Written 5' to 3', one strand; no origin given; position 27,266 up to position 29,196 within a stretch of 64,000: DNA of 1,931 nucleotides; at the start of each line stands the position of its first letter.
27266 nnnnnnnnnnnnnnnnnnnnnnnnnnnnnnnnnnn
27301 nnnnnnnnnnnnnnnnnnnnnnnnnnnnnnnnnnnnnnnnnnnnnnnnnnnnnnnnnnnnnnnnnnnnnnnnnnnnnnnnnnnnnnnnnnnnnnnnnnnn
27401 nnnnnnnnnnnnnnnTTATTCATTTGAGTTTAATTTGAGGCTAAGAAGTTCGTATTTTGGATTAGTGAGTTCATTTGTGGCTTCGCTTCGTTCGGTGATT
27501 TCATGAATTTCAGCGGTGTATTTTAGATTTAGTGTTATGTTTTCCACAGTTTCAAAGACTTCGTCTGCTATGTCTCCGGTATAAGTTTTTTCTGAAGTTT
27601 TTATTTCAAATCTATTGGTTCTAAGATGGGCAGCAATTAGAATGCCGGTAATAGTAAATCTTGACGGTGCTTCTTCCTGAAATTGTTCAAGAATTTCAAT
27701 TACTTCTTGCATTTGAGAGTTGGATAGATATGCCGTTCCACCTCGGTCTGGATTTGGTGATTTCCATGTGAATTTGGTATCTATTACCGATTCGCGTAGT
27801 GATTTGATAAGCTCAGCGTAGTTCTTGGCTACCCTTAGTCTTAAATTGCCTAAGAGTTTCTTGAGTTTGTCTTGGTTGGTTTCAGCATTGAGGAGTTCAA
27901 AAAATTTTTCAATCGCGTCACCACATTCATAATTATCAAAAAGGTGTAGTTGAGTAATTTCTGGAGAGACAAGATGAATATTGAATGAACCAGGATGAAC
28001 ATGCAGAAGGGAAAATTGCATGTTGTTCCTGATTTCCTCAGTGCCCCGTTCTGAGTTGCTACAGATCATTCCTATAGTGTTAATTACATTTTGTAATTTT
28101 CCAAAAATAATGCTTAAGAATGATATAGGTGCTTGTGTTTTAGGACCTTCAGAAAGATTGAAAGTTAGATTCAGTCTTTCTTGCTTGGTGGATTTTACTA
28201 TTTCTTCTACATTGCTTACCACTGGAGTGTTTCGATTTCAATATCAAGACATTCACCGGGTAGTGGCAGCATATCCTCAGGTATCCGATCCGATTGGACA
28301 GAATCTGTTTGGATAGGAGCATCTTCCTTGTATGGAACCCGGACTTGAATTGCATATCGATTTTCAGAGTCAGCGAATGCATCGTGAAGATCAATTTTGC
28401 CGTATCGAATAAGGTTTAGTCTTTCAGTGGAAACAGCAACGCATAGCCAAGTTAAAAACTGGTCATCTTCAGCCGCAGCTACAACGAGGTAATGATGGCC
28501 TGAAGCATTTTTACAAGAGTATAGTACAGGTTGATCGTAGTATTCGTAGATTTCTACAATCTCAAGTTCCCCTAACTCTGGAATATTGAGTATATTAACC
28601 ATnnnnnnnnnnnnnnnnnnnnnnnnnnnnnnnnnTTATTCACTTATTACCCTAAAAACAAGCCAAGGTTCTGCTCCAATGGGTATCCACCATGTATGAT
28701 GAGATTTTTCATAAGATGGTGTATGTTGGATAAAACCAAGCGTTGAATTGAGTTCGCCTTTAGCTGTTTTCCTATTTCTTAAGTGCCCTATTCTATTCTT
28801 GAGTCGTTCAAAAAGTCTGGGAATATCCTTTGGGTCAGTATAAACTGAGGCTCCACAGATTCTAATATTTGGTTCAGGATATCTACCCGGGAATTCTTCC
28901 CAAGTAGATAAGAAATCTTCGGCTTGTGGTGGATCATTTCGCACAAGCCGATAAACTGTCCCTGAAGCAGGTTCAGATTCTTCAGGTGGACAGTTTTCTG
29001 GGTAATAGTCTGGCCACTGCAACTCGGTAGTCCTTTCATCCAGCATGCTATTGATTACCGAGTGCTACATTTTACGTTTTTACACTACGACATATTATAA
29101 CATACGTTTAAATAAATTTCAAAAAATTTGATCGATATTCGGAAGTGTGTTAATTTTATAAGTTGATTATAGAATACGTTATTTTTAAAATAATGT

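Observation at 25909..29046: Candidate undescribed defence operon: ART-like protein + DUF6575-like protein + MTase-nuclease fusion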

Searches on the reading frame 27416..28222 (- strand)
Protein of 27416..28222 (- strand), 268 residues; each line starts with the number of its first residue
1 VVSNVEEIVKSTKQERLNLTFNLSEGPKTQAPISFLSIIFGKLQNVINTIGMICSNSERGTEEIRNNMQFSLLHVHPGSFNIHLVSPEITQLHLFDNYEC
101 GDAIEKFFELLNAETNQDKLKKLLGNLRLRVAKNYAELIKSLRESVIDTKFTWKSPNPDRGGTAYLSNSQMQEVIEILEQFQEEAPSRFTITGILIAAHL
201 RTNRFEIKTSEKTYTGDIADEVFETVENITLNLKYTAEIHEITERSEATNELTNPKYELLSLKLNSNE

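Call 3: search_protein_families(library=pfam, proteins=[window:27416-28222:-], max_evalue=1)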
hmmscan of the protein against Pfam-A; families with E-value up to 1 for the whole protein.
window:27416-28222:- (268 aa): 4 families
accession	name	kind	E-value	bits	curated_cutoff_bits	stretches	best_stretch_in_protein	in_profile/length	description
PF11335.13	DUF3137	-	0.031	14.6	26.1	1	165-226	66-127/139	Protein of unknown function (DUF3137)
PF22696.2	Putative_PNPOx_2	-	0.11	12.9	27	1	150-228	24-98/129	Pyridoxamine 5'-phosphate oxidase-like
PF25679.1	DUF7947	-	0.12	12.9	27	1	198-230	14-46/79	Family of unknown function (DUF7947)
PF23196.1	NOMO_6th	-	0.2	12.5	27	1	65-98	50-83/123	NOMO sixth transthyretin-like domain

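Call 4: search_protein_families(library=padloc, proteins=[window:27416-28222:-], max_evalue=1)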
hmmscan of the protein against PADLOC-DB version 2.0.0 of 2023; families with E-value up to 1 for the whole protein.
window:27416-28222:- (268 aa): 6 families
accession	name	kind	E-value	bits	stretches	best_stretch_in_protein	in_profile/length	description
PDLC04749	PDC-M63B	-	1.6e-13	48.5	1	95-262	141-305/309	-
PDLC04747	PDC-M63B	-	7.5e-13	46.4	1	32-260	79-306/309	-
PDLC04748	PDC-M63B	-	3.8e-12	43.7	1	32-251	79-299/326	-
PDLC04750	PDC-M63B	-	1.3e-06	25.9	1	66-159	120-210/313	-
PDLC04746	PDC-M63B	-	0.0071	13.7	1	67-155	114-200/306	-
PDLC00821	Cyclase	-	0.017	11.7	1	109-190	19-101/434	oligonucleotide-cyclase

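Call 5: search_protein_families(library=ncbifam, proteins=[window:27416-28222:-], max_evalue=1)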
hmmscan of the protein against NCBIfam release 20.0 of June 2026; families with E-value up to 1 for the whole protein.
window:27416-28222:- (268 aa): 0 families

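Call 41: find_homologous_proteins(query=window:27416-28222:-, max_evalue=0.001)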
Query window:27416-28222:- (268 aa): 122 proteins with E <= 0.001 among 674 candidates; the best 120 are listed.
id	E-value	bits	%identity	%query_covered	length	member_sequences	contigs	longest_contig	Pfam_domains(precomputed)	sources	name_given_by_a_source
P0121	3.5e-169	578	100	100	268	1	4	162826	-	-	-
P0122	1.9e-143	494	88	98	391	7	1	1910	PF20215.4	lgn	-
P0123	1.2e-132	459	81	98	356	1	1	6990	-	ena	-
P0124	9.2e-127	439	81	98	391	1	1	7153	PF20215.4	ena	-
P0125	1.2e-126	439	79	98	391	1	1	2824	PF20215.4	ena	-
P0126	2.1e-125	435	78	98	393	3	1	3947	PF20215.4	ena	-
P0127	1.5e-123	429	78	98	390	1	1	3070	PF20215.4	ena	-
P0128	1.6e-121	422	77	99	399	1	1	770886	PF20215.4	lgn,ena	-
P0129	3.4e-121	421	76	98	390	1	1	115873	PF20215.4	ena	-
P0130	6.3e-121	420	76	98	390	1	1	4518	PF20215.4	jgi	jgi:hypothetical protein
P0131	7.3e-121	420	75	99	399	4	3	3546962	PF20215.4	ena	-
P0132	8.1e-121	420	76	98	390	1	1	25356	PF20215.4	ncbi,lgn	-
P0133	8.1e-121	420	76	98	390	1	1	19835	PF20215.4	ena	-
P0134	9.0e-121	420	76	98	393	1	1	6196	PF20215.4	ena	-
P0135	1.2e-120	419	76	98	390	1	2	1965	PF20215.4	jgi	jgi:hypothetical protein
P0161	1.5e-90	321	79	71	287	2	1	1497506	-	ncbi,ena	-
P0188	7.3e-82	292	57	98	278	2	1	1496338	-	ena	-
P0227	9.7e-73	263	57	88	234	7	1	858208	-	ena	-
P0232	4.0e-69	251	55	87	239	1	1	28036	-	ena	-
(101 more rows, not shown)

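Call 43: find_encoding_contigs(protein=P0121, flank=3000, max_places=6)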
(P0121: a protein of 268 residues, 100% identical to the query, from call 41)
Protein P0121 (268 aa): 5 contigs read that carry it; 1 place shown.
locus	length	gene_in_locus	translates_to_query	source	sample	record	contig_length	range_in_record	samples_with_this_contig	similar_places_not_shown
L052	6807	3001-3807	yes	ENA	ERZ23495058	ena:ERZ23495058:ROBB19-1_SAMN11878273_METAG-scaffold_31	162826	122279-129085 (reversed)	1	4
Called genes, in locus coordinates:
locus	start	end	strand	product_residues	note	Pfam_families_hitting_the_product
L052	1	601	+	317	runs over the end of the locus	PF01408:GFO_IDH_MocA, PF22725:GFO_IDH_MocA_C3, PF02894:GFO_IDH_MocA_C (weak)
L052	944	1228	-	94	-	-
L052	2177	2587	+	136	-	-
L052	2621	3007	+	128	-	PF20215:DUF6575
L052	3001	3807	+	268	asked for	-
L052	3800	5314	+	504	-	PF01555:N6_N4_Mtase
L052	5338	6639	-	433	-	PF00070:Pyr_redox (faint), PF01266:DAO (faint), PF02254:TrkA_N (faint), PF03807:F420_oxidored (faint), PF07992:Pyr_redox_2, PF13454:NAD_binding_9, PF13738:Pyr_redox_3 (weak), PF13434:Lys_Orn_oxgnase, +1 more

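Call 52: predict_structure(alignment_id=A2)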
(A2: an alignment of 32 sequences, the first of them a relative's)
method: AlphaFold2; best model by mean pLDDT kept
length: 391 residues; sequences in the alignment: 32
mean_pLDDT: 74.7   pTM: 0.50
mean pLDDT of the five models: 74.7, 74.5, 71.9, 71.7, 69.9
residues with pLDDT >= 90: 43; 70-90: 232; 50-70: 76; < 50: 40
segments of 3 or more residues with pLDDT < 50: 120-128, 153-158, 204-206, 215-224, 377-379
pLDDT, mean of each block of 10 residues (from residue 1): 63 70 63 84 83 86 72 86 87 83 86 70 45 53 74 47 75 86 76 69 52 43 57 90 84 74 90 83 80 89 77 75 87 91 84 81 84 52 80 81
secondary structure, 60 per line:
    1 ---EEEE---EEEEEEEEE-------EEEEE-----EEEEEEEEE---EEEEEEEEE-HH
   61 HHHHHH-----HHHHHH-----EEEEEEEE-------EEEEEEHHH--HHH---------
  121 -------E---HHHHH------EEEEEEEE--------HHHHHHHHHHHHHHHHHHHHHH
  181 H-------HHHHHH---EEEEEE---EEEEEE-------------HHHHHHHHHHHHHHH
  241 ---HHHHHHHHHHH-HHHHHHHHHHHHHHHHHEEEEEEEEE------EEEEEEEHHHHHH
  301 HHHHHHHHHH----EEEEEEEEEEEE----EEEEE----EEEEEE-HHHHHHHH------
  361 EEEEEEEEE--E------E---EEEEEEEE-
elements in order: E4-7 E11-19 E27-31 E37-45 E49-57 H59-66 H72-77 E83-90 E98-103 H132-136 E143-150 H159-181 H189-194 E198-203 E207-212 H226-240 H244-254 H256-272 E273-281 E288-294 H295-310 E315-326 E331-335 E340-345 H347-354 E361-369 E383-390

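Call 56: fold_search(model_id=the predicted structure, library=pdb)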
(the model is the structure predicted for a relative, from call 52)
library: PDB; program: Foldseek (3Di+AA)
matches with E <= 10: 670; with E <= 0.001: 0
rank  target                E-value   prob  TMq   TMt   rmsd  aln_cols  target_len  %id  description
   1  4ifd_J                2.0e-03  0.44  0.15  0.07  27.9       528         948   11  Crystal structure of an 11-subunit eukaryotic exosome complex bound to RNA (released 2013-02-06)
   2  5c0x_J                2.8e-03  0.41  0.15  0.07  28.3       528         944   11  Structure of a 12-subunit nuclear exosome complex bound to structured RNA (released 2015-08-05)
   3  8qcf_K                1.1e-02  0.09  0.09  0.05  23.6       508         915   11  yeast cytoplasmic exosome-Ski2 complex degrading a RNA substrate (released 2024-01-10)
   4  5gro_A                2.5e-02  1.00  0.17  0.56   5.2        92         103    9  Crystal structure of the N-terminal anticodon-binding domain of non-discriminating aspartyl-tRNA synthetase from Helic (released 2017-02-15)
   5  6cqm_D                2.6e-02  1.00  0.15  0.46   5.1        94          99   10  Crystal Structure of mitochondrial single-stranded DNA binding proteins from S. cerevisiae, Rim1 (Form2) (released 2018-05-30)
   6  6cqm_B                3.0e-02  1.00  0.16  0.55   4.1        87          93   10  Crystal Structure of mitochondrial single-stranded DNA binding proteins from S. cerevisiae, Rim1 (Form2) (released 2018-05-30)
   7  6cqo_B                3.2e-02  1.00  0.16  0.53   4.3        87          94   10  Crystal Structure of mitochondrial single-stranded DNA binding proteins from S. cerevisiae (SeMet Labeled), Rim1 (Form (released 2018-05-30)
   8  1x3g_A                3.3e-02  1.00  0.15  0.42   6.6       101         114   15  Crystal structure of the single-stranded DNA-binding protein from Mycobacterium SMEGMATIS (released 2005-08-15)
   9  4ql5_A                3.5e-02  1.00  0.14  0.61   5.3        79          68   10  Crystal structure of translation initiation factor IF-1 from Streptococcus pneumoniae TIGR4 (released 2014-07-02)
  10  9fco_I                3.5e-02  1.00  0.13  0.57   5.6        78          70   12  Structure of E. coli 30S-IF1-IF3-mRNA-Kasugamycin complex (released 2025-03-19)
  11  4ql5_B                3.7e-02  1.00  0.13  0.59   5.4        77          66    9  Crystal structure of translation initiation factor IF-1 from Streptococcus pneumoniae TIGR4 (released 2014-07-02)
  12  3afp_A                4.1e-02  1.00  0.16  0.50   5.0        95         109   18  Crystal structure of the single-stranded DNA binding protein from Mycobacterium leprae (Form I) (released 2010-10-06)
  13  3eiv_B                4.1e-02  0.99  0.14  0.40   5.7        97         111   14  Crystal Structure of Single-stranded DNA-binding protein from Streptomyces coelicolor (released 2009-09-08)
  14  7pbu_A                4.3e-02  1.00  0.14  0.39   2.2        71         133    7  RuvAB branch migration motor complexed to the Holliday junction - RuvA-HJ core [t2 dataset] (released 2022-09-14)
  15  8bwv_B                4.3e-02  1.00  0.15  0.60   4.3        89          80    9  Crystal Structure of SilF Cu(I) (released 2024-01-24)
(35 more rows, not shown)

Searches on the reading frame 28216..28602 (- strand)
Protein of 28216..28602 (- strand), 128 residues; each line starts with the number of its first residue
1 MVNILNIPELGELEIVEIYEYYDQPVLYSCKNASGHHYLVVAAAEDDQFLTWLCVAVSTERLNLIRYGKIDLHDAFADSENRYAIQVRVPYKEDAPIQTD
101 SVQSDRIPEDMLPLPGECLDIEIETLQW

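Call 3: search_protein_families(library=pfam, proteins=[window:28216-28602:-], max_evalue=1)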
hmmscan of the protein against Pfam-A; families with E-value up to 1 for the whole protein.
window:28216-28602:- (128 aa): 1 family
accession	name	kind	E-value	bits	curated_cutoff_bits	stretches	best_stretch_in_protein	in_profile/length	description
PF20215.3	DUF6575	-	3.3e-25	89.2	26.6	1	8-122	8-122/218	Family of unknown function (DUF6575)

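Call 4: search_protein_families(library=padloc, proteins=[window:28216-28602:-], max_evalue=1)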
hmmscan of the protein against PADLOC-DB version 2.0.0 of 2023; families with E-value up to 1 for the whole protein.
window:28216-28602:- (128 aa): 1 family
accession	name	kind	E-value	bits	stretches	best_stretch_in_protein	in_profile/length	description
PDLC04024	PD-T4-10_B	-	8.4e-08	30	1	21-125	25-126/353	-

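Call 5: search_protein_families(library=ncbifam, proteins=[window:28216-28602:-], max_evalue=1)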
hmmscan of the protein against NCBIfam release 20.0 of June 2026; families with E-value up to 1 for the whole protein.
window:28216-28602:- (128 aa): 0 families

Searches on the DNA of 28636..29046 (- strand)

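Call 75: search_dna_similar(query=L054:4001-5727:+, collection=ecoli_genomes, mode=distant, max_rows=12, rows=spread)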
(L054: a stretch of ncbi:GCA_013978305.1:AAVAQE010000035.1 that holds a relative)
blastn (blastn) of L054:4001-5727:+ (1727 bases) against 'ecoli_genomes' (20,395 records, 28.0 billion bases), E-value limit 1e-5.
Records with a match: 13; places in all: 13; records where one place covers at least 80% of the query: 3.
Genomes with a match: 13 of 5426; with a place that covers at least 80% of the query: 3. Places per genome that has any: lowest 1, median 1, highest 1. On chromosomes: 13 places; on plasmids: 0.
Best place of each record, by identity: >=99% 3; 60-80% 10.
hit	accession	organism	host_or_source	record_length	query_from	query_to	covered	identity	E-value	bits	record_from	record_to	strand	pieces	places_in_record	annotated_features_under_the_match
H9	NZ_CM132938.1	Escherichia coli strain 998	Homo sapiens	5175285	1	1727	100%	99.9%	0e+0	3106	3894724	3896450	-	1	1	DUF6575 domain-containing protein | hypothetical protein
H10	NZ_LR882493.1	Escherichia coli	Vulpes vulpes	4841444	1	1727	100%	99.8%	0e+0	3097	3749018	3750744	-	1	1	DUF6575 domain-containing protein | hypothetical protein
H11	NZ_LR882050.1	Escherichia coli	Aves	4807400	1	1727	100%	99.8%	0e+0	3097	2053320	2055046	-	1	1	DUF6575 domain-containing protein | hypothetical protein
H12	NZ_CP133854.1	Escherichia coli strain ES4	Homo sapiens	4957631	1289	1564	16%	69.3%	8e-18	103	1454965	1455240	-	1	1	DUF6575 domain-containing protein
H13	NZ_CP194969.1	Escherichia coli strain EC28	Homo sapiens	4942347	1289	1564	16%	69.3%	8e-18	103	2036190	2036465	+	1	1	DUF6575 domain-containing protein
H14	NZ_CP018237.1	Escherichia coli strain 155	missing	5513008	401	613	12%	70.1%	5e-14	90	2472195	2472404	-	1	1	DUF6575 domain-containing protein | hypothetical protein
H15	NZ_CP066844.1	Escherichia coli strain Z30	Homo sapiens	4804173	401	613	12%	69.6%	2e-12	85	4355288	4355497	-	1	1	DUF6575 domain-containing protein | hypothetical protein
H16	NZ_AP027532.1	Escherichia coli strain LR-45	Homo sapiens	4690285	401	613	12%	69.6%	2e-12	85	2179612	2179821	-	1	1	DUF6575 domain-containing protein | hypothetical protein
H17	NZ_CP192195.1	Escherichia coli strain DSM 101139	clinical sample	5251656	401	613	12%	69.6%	2e-12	85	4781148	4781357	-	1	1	DUF6575 domain-containing protein | hypothetical protein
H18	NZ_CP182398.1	Escherichia coli strain EC6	pig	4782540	401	613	12%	69.6%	2e-12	85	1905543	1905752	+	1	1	DUF6575 domain-containing protein | hypothetical protein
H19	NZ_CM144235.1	Escherichia coli strain HMDUC-17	meat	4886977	401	613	12%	69.6%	2e-12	85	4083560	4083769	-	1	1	DUF6575 domain-containing protein | hypothetical protein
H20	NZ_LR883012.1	Escherichia coli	-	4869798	401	613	12%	69.6%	2e-12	85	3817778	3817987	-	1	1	DUF6575 domain-containing protein | hypothetical protein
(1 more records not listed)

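Call 76: get_annotated_region(hit=H14, flank=3000)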
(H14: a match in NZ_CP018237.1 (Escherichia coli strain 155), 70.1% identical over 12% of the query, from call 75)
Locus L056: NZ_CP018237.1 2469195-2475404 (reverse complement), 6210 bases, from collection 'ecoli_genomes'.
description: Escherichia coli strain 155 chromosome, complete genome
organism: Escherichia coli strain 155 (NCBI taxid 562)
replicon: chromosome; assembly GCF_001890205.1
host: missing; source: human; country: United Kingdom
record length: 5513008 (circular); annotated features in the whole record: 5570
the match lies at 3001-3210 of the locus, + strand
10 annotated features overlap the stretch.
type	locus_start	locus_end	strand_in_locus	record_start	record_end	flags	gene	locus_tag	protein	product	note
CDS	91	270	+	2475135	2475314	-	-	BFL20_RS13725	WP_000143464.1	DUF1378 family protein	-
CDS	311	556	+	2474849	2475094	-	-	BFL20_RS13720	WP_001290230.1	DUF826 domain-containing protein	-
CDS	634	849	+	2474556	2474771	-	-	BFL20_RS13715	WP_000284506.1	class II holin family protein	-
CDS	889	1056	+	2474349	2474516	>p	-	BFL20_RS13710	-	YdfR family protein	incomplete; partial in the middle of a contig; missing N-terminus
CDS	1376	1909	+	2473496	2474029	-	-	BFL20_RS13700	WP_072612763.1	lysozyme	-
CDS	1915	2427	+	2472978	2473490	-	-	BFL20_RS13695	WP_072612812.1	DUF2514 domain-containing protein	-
CDS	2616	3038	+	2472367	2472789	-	-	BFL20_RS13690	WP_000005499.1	hypothetical protein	-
CDS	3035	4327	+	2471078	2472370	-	-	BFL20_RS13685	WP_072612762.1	DUF6575 domain-containing protein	-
CDS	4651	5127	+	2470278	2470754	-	-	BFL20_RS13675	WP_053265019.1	DUF1441 family protein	-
CDS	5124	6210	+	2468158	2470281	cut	-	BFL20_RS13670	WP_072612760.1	phage terminase large subunit family protein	-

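Call 77: get_annotated_region(hit=H12, flank=3000)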
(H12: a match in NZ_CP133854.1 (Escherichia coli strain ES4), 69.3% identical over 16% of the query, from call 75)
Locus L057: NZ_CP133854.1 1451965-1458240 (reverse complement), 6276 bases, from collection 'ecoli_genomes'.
description: Escherichia coli strain ES4 chromosome, complete genome
organism: Escherichia coli strain ES4 (NCBI taxid 562)
replicon: chromosome; assembly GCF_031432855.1
host: Homo sapiens; source: rectal swab; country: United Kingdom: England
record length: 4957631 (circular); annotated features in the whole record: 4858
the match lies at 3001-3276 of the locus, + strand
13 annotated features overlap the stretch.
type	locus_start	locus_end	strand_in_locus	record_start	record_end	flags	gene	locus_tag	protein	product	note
CDS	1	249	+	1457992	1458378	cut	-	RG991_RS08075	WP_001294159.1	phage holin family protein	-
CDS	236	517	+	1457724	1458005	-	-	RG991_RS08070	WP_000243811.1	phage holin family protein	-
CDS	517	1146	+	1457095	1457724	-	-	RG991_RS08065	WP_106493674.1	glycoside hydrolase family 19 protein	-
CDS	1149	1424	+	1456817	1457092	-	-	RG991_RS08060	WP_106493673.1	hypothetical protein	-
CDS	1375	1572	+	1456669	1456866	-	-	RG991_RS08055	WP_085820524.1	hypothetical protein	-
CDS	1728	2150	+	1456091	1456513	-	-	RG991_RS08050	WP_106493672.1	hypothetical protein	-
CDS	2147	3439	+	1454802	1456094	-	-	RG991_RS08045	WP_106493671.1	DUF6575 domain-containing protein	-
CDS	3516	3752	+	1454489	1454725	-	-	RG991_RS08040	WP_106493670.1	DUF2560 family protein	-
CDS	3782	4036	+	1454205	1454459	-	-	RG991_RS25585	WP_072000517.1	DUF551 domain-containing protein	-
CDS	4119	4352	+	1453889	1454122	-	-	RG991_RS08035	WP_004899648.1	hypothetical protein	-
CDS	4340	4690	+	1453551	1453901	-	-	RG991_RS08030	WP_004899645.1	HNH endonuclease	-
CDS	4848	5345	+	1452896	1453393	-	-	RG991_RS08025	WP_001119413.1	phage terminase small subunit P27 family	-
CDS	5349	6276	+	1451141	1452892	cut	-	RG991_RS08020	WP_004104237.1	terminase large subunit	-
